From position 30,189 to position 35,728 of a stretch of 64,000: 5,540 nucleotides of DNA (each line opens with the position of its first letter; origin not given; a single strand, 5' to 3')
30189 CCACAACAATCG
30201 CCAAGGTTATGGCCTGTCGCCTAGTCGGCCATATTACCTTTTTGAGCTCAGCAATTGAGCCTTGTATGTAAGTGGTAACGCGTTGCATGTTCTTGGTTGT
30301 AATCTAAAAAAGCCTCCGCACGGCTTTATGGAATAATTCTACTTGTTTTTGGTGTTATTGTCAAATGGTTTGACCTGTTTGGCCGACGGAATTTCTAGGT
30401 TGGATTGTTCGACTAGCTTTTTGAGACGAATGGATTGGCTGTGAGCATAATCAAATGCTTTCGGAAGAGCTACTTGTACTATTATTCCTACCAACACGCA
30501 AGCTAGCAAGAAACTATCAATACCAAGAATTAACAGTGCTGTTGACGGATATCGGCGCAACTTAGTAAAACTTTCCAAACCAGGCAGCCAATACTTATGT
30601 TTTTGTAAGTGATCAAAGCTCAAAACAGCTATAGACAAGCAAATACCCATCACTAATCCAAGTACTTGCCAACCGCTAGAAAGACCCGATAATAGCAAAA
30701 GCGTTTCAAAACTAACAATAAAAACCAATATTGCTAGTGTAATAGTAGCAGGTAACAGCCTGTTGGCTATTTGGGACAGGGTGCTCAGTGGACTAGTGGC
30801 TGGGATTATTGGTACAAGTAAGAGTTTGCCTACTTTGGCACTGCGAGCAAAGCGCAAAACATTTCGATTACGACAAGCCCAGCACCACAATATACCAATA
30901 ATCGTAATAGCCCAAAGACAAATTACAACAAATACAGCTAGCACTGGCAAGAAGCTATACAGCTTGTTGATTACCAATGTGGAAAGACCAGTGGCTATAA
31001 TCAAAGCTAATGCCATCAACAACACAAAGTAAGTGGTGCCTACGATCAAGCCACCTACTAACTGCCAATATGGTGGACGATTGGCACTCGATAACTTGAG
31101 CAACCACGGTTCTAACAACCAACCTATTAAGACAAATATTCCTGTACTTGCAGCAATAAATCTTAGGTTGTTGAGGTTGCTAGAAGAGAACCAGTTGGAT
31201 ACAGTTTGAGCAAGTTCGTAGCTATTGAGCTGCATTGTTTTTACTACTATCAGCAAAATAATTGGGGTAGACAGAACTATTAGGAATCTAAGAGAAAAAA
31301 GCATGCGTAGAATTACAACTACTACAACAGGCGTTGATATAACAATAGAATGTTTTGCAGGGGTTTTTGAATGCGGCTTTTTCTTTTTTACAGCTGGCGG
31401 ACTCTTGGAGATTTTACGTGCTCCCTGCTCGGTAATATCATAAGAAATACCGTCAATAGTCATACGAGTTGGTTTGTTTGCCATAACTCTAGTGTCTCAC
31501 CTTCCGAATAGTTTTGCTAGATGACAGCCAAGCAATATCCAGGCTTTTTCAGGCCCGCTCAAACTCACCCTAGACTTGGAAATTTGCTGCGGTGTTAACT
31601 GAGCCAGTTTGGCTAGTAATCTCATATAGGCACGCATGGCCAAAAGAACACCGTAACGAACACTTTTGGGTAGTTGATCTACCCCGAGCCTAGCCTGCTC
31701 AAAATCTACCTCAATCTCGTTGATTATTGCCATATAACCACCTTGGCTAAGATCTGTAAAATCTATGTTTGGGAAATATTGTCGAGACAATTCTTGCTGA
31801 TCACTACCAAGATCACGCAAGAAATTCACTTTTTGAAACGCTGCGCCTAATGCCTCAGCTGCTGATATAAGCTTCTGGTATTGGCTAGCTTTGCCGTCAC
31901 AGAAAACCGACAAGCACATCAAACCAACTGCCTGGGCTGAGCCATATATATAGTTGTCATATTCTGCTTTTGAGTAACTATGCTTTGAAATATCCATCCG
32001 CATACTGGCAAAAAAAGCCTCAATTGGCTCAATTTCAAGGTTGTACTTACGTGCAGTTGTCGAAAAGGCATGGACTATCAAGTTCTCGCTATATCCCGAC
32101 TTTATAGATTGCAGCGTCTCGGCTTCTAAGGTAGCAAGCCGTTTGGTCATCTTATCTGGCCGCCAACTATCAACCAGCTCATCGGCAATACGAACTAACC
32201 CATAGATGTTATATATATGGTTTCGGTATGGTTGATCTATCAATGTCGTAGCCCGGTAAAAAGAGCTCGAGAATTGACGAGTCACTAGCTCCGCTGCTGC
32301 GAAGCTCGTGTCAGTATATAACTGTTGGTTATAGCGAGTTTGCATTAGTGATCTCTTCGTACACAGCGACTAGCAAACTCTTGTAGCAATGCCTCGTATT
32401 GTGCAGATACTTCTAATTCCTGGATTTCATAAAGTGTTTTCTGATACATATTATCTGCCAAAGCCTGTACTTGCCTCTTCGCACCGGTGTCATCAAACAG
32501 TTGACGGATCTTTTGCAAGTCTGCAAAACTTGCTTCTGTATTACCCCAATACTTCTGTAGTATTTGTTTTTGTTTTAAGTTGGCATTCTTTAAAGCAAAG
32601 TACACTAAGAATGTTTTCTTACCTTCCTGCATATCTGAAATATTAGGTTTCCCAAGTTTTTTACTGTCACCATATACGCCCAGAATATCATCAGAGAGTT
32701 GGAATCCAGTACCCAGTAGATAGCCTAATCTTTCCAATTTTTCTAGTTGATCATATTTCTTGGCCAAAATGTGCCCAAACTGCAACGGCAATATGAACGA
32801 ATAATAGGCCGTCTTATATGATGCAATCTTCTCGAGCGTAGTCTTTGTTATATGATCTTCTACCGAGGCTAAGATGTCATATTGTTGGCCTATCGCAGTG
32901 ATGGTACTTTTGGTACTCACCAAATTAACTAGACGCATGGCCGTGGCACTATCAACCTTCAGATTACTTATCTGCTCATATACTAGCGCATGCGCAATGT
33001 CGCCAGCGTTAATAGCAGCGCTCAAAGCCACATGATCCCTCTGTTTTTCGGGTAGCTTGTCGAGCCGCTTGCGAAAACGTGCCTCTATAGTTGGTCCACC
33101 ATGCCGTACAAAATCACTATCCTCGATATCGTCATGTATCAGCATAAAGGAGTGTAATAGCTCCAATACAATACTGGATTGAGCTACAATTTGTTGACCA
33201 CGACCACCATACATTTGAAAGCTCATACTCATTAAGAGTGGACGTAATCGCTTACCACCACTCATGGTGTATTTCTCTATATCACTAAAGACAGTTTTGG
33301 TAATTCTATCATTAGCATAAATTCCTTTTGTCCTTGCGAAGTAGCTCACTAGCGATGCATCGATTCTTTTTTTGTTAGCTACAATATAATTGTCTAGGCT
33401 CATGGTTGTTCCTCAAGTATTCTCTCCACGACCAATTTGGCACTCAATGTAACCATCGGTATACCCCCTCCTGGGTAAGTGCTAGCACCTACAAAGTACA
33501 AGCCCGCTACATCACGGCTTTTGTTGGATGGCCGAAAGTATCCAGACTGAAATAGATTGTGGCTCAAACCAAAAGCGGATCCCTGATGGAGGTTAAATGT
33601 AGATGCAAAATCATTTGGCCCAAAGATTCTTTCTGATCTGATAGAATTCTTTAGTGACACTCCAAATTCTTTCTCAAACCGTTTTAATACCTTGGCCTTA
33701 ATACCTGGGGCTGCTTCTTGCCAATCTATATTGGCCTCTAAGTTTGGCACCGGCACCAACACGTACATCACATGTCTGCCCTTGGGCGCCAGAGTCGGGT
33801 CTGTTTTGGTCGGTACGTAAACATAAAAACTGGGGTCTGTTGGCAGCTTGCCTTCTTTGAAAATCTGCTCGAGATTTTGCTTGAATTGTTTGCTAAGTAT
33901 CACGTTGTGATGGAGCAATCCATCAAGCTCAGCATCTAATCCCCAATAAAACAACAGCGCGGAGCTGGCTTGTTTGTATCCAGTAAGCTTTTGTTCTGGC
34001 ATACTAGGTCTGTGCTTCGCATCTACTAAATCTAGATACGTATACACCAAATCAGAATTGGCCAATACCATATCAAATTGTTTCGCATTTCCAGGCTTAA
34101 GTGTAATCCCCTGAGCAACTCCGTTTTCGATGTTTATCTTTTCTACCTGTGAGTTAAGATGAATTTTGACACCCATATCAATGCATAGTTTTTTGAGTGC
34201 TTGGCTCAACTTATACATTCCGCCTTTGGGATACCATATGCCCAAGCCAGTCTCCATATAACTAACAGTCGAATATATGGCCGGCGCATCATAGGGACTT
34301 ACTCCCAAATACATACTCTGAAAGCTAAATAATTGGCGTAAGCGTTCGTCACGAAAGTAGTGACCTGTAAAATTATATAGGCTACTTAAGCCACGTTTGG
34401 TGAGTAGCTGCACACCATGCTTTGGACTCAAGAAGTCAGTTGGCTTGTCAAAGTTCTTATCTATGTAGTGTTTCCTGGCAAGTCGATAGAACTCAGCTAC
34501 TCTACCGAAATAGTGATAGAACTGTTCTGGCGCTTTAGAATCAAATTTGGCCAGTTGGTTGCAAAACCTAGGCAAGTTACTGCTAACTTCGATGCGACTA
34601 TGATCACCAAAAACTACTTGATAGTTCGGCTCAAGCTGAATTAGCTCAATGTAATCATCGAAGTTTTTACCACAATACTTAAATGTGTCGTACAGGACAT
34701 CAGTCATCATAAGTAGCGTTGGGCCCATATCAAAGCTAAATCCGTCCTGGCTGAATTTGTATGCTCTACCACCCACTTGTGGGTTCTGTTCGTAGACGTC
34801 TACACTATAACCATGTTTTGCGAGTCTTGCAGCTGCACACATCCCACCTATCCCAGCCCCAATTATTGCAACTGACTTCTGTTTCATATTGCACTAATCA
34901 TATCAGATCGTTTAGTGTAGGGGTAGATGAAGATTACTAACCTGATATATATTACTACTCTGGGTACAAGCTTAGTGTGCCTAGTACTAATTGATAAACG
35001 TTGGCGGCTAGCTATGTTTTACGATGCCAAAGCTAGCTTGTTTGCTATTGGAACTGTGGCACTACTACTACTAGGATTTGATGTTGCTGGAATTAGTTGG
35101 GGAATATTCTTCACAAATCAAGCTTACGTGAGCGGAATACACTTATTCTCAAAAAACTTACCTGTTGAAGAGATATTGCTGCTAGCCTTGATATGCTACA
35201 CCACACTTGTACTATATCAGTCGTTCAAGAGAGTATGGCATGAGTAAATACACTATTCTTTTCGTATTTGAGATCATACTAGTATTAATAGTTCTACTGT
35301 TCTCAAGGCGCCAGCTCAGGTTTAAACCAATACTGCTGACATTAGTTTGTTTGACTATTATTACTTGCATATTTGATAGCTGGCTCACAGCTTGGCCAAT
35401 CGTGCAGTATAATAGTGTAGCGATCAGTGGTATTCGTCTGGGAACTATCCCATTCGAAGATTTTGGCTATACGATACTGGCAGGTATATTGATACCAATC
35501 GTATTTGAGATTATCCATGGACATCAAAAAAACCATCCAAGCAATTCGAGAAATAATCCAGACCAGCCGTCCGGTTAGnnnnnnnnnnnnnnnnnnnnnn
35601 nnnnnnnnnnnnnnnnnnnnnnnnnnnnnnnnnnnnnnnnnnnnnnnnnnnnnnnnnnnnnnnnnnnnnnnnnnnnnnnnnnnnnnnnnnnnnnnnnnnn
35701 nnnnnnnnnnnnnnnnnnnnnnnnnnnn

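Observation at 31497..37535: Carotenoid (apparently C50-type, glycosylated) biosynthesis cluster with a lycopene-elongase::GT2-glycosyltransferase fusion in a streamlined genome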

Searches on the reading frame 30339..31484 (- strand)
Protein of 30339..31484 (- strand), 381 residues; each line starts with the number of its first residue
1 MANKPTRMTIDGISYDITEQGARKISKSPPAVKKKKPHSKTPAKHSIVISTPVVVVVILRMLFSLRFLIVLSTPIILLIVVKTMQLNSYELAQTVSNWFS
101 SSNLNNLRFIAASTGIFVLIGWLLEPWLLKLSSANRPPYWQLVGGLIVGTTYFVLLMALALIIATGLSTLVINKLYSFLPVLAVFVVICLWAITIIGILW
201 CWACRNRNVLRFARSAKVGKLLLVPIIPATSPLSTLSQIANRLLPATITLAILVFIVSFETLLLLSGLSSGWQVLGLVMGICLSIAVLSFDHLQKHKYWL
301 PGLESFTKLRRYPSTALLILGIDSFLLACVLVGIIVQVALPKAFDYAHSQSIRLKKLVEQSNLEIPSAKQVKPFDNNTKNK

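Call 3: search_protein_families(library=pfam, proteins=[window:30339-31484:-], max_evalue=0.01)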
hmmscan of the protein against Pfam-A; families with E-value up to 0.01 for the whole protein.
window:30339-31484:- (381 aa): 0 families

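Call 55: search_protein_families(library=ncbifam, proteins=[window:30339-31484:-], max_evalue=0.001)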
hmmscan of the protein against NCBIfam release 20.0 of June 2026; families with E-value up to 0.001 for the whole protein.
window:30339-31484:- (381 aa): 0 families

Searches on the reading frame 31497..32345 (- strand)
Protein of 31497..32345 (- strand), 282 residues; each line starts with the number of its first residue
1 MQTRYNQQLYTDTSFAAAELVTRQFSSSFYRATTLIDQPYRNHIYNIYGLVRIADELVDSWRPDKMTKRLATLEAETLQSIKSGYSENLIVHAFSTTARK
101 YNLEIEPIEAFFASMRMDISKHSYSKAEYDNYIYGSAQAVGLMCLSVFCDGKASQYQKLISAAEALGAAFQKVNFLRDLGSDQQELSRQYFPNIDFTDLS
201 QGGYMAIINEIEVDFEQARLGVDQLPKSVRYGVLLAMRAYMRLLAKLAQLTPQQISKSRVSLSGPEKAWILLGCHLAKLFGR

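Call 3: search_protein_families(library=pfam, proteins=[window:31497-32345:-], max_evalue=0.01)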
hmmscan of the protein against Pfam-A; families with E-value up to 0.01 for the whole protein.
window:31497-32345:- (282 aa): 1 family
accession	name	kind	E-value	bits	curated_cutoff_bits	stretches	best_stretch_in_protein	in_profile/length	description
PF00494.24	SQS_PSY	-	4.1e-42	145.2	26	1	23-264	2-261/263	Squalene/phytoene synthase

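Call 4: search_protein_families(library=ncbifam, proteins=[window:31497-32345:-], max_evalue=0.01)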
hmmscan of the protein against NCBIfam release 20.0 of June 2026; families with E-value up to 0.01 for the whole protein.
window:31497-32345:- (282 aa): 6 families
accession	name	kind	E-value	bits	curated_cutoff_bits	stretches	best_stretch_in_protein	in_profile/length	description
TIGR03465.1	HpnD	equivalog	3.9e-30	104.8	278.6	1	22-274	2-264/267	presqualene diphosphate synthase HpnD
NF045686.1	PhytoSynCyanob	equivalog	2.2e-24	86.1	550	1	10-197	16-212/310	15-cis-phytoene synthase CrtB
TIGR03464.1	HpnC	equivalog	1.3e-21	77.4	250.45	1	29-195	9-172/267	squalene synthase HpnC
NF045921.1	PhytnSynCrtBRhod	equivalog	5.4e-14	52.4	500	1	17-256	9-258/307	15-cis-phytoene synthase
NF042419.1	Phyto_syn_CrtB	equivalog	1e-10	41.7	480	1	26-194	15-188/306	15-cis-phytoene synthase CrtB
TIGR01559.1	squal_synth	equivalog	0.00028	20.2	286.75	1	90-193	92-200/337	squalene synthase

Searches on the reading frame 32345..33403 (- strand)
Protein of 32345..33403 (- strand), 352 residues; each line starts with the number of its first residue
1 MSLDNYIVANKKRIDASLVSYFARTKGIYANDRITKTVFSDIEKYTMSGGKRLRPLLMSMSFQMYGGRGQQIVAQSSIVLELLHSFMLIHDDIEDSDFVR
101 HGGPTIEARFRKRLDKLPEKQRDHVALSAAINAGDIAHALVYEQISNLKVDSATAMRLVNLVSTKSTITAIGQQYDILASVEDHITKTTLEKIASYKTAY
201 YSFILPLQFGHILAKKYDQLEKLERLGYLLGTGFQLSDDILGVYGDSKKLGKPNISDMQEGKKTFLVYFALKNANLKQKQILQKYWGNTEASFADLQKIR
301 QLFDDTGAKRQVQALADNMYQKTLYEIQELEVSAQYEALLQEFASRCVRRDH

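Call 3: search_protein_families(library=pfam, proteins=[window:32345-33403:-], max_evalue=0.01)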
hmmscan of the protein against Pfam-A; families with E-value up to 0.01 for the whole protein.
window:32345-33403:- (352 aa): 1 family
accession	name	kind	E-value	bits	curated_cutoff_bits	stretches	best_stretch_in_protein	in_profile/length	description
PF00348.22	polyprenyl_synt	-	2.7e-53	181.2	27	1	41-300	6-248/251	Polyprenyl synthetase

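Call 4: search_protein_families(library=ncbifam, proteins=[window:32345-33403:-], max_evalue=0.01)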
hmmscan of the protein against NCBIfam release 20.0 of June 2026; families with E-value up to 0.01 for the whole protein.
window:32345-33403:- (352 aa): 16 families
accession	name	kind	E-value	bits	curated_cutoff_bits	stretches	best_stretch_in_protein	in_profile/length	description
NF041169.1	f2_encap_cargo4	exception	2.6e-52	178.1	450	1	44-352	44-334/334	family 2 encapsulin nanocompartment cargo protein polyprenyl transferase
NF041003.1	GGPP_syn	equivalog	3.9e-45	154.3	500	1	45-350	34-324/326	geranylgeranyl diphosphate synthase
NF042416.1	GFPPS_Mycobact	equivalog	1.4e-42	146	600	1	29-350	22-348/350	bifunctional (2E,6E)-farnesyl/geranyl diphosphate synthase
NF040698.1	IdsA_Meth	equivalog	3.1e-34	118.7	468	1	45-350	37-326/328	short chain isoprenyl diphosphate synthase IdsA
NF045485.1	FPPsyn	subfamily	6.2e-33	114.2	275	1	42-285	29-262/288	farnesyl diphosphate synthase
TIGR02748.1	GerC3_HepT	equivalog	3.6e-27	95.3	456.55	1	47-351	40-318/319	heptaprenyl diphosphate synthase component II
NF045549.1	GGPPsyn_IdsB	equivalog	9.2e-27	94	475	1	46-342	61-340/346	geranylgeranyl diphosphate synthase IdsB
NF007877.0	PRK10581.1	equivalog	4.5e-23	81.9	321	1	7-285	7-270/299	(2E,6E)-farnesyl diphosphate synthase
TIGR02749.1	prenyl_cyano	equivalog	1.1e-22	80.5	383.2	1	44-341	38-312/322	solanesyl diphosphate synthase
NF042417.1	NPPPS_Mycobact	equivalog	3.3e-22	79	600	1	42-286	48-271/335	nonaprenyl/(2E,6E)-farnesyl/geranylgeranyl diphosphat synthase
NF008140.0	PRK10888.1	equivalog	4.6e-22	78.7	412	1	41-351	34-322/323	octaprenyl diphosphate synthase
NF045685.1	GGPPSynCrtE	equivalog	1.3e-20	73.7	460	1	37-285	29-267/293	geranylgeranyl diphosphate synthase CrtE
NF040789.2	gerfarn_diphsyn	equivalog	6.3e-19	68.3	560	1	73-323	84-317/345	geranylfarnesyl diphosphate synthase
NF045628.1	HxpDPsynlarge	equivalog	1.6e-18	66.8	500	2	219-347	183-306/311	hexaprenyl-diphosphate synthase large subunit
NF040936.1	hexpp_archaea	equivalog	6.1e-10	38.9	400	1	38-104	29-94/275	hexaprenyl pyrophosphate synthase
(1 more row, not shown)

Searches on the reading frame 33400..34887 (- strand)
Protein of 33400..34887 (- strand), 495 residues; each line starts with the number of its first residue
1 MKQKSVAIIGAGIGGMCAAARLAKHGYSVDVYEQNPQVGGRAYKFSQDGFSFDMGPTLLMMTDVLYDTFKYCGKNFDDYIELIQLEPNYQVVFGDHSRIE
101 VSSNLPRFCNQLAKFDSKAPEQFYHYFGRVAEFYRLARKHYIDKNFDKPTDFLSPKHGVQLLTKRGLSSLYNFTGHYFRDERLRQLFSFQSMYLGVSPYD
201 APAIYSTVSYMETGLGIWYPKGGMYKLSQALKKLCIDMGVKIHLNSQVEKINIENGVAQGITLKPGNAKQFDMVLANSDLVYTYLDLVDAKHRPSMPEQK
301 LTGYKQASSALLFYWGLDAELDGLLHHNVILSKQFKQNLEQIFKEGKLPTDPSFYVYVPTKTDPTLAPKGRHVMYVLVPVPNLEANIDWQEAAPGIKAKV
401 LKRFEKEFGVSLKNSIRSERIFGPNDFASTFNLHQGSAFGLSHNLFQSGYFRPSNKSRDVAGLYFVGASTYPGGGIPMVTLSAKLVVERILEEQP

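Call 3: search_protein_families(library=pfam, proteins=[window:33400-34887:-], max_evalue=0.01)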
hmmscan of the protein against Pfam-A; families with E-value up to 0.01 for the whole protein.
window:33400-34887:- (495 aa): 11 families
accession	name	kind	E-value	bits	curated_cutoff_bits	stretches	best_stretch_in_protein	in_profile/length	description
PF01593.30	Amino_oxidase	-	9.4e-31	108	19.8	1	13-491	1-443/443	Flavin containing amine oxidoreductase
PF13450.12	NAD_binding_8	-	5.5e-17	62.2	21.9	1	8-65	1-61/68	NAD(P)-binding Rossmann-like domain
PF01266.30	DAO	-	8.1e-13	49.1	27.9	1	6-276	2-201/353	FAD dependent oxidoreductase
PF07992.20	Pyr_redox_2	-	4.8e-09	36.5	26.1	1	5-36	2-33/291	Pyridine nucleotide-disulphide oxidoreductase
PF00890.30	FAD_binding_2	-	6.5e-08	32.6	20.4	1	6-50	2-45/414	FAD binding domain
PF03486.20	HI0933_like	-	2.1e-07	31.1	50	1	5-40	2-37/244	HI0933-like protein Rossmann domain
PF00070.33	Pyr_redox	-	3.4e-06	27.9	22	0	5-39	1-35/82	Pyridine nucleotide-disulphide oxidoreductase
PF12831.13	FAD_oxidored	-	8.2e-05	22.5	27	1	6-42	2-38/416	FAD dependent oxidoreductase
PF13454.12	NAD_binding_9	-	0.0031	18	21.8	1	7-47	1-45/155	FAD-NAD(P)-binding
PF06100.17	MCRA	-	0.0081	15.5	23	0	4-65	2-69/495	MCRA family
PF01134.28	GIDA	-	0.0087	15.6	22.1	0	6-35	2-31/391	Glucose inhibited division protein A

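Call 4: search_protein_families(library=ncbifam, proteins=[window:33400-34887:-], max_evalue=0.01)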
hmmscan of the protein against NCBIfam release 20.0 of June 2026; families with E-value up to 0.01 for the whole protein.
window:33400-34887:- (495 aa): 80 families (the best 25 are shown)
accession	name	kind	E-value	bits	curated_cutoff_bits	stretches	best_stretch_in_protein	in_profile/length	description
TIGR02734.1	crtI_fam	subfamily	9.3e-148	493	238.1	1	7-493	2-491/504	phytoene desaturase family protein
NF058655.1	CrtID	equivalog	1.9e-126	422.7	640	1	6-486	1-477/478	bifunctional phytoene desaturase/3,4-desaturase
NF042421.1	hydcarot_desat_CrtD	equivalog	3.6e-87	292.9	500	1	5-491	3-484/487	1-hydroxycarotenoid 3,4-desaturase CrtD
NF045637.1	carotdesatCrtDProt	equivalog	3.3e-78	263.4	580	1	6-492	1-484/485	1-hydroxycarotenoid 3,4-desaturase CrtD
TIGR02733.1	desat_CrtD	equivalog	1.6e-34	119.5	549.7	2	162-493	167-491/492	C-3',4' desaturase CrtD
TIGR02730.1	carot_isom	equivalog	9.8e-32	110.4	586.9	1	7-490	4-488/493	carotenoid isomerase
NF045689.1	BCarotKetCrtO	equivalog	8.2e-27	94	1000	3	343-477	377-524/563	beta-carotene ketolase CrtO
NF005560.0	PRK07233.1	equivalog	2e-17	63.1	252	2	5-52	2-49/435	hypothetical protein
NF005548.0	PRK07208.1-4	equivalog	5.9e-13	48.2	389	1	2-56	2-56/488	hypothetical protein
TIGR03467.1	HpnE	equivalog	7e-13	48.7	283.05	1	6-60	1-57/430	hydroxysqualene dehydroxylase HpnE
NF005547.0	PRK07208.1-3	equivalog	7.9e-13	47.9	380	1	2-55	3-56/465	hypothetical protein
NF005313.0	PRK06847.1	subfamily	1.2e-10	40.9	372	1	2-37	3-38/375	hypothetical protein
TIGR00562.1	proto_IX_ox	equivalog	5.4e-10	38.4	97.85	1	3-75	2-77/470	protoporphyrinogen oxidase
TIGR03197.1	MnmC_Cterm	equivalog_domain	8.3e-10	38.3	174.2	1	6-42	2-38/400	FAD-dependent 5-carboxymethylaminomethyl-2-thiouridine(34) oxidoreductase MnmC1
NF009409.0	PRK12770.1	subfamily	7e-09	35.2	343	1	2-40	17-55/360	putative glutamate synthase subunit beta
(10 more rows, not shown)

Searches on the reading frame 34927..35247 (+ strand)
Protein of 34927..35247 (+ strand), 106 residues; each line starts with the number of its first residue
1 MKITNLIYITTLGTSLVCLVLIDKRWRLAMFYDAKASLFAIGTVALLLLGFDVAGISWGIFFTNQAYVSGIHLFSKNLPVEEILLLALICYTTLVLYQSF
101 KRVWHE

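Call 3: search_protein_families(library=pfam, proteins=[window:34927-35247:+], max_evalue=0.01)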
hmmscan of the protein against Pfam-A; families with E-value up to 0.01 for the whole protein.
window:34927-35247:+ (106 aa): 1 family
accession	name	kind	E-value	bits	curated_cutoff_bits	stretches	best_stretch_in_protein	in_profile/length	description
PF18916.5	Lycopene_cyc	-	0.0018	19.2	27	1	9-99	7-91/92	Lycopene cyclase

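Call 4: search_protein_families(library=ncbifam, proteins=[window:34927-35247:+], max_evalue=0.01)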
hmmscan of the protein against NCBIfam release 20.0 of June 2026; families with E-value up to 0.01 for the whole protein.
window:34927-35247:+ (106 aa): 1 family
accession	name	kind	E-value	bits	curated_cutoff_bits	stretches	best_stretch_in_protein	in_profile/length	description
TIGR03462.1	CarR_dom_SF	subfamily_domain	2.9e-10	40.5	39.4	1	7-96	2-88/89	lycopene cyclase domain-containing protein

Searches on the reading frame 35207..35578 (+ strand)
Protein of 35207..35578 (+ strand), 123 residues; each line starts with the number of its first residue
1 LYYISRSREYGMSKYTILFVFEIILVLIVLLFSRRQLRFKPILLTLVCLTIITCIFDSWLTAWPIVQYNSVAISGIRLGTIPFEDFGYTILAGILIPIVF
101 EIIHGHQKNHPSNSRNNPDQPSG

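Call 3: search_protein_families(library=pfam, proteins=[window:35207-35578:+], max_evalue=0.01)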
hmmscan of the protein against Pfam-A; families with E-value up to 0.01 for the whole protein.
window:35207-35578:+ (123 aa): 1 family
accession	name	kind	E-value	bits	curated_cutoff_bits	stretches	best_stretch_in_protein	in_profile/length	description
PF18916.5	Lycopene_cyc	-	2.1e-13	51.1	27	1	16-102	4-91/92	Lycopene cyclase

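Call 4: search_protein_families(library=ncbifam, proteins=[window:35207-35578:+], max_evalue=0.01)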
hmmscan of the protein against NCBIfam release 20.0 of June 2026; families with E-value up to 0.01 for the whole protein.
window:35207-35578:+ (123 aa): 1 family
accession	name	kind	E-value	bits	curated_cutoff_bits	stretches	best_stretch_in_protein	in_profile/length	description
TIGR03462.1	CarR_dom_SF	subfamily_domain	1.3e-12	48.1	39.4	1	15-95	3-84/89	lycopene cyclase domain-containing protein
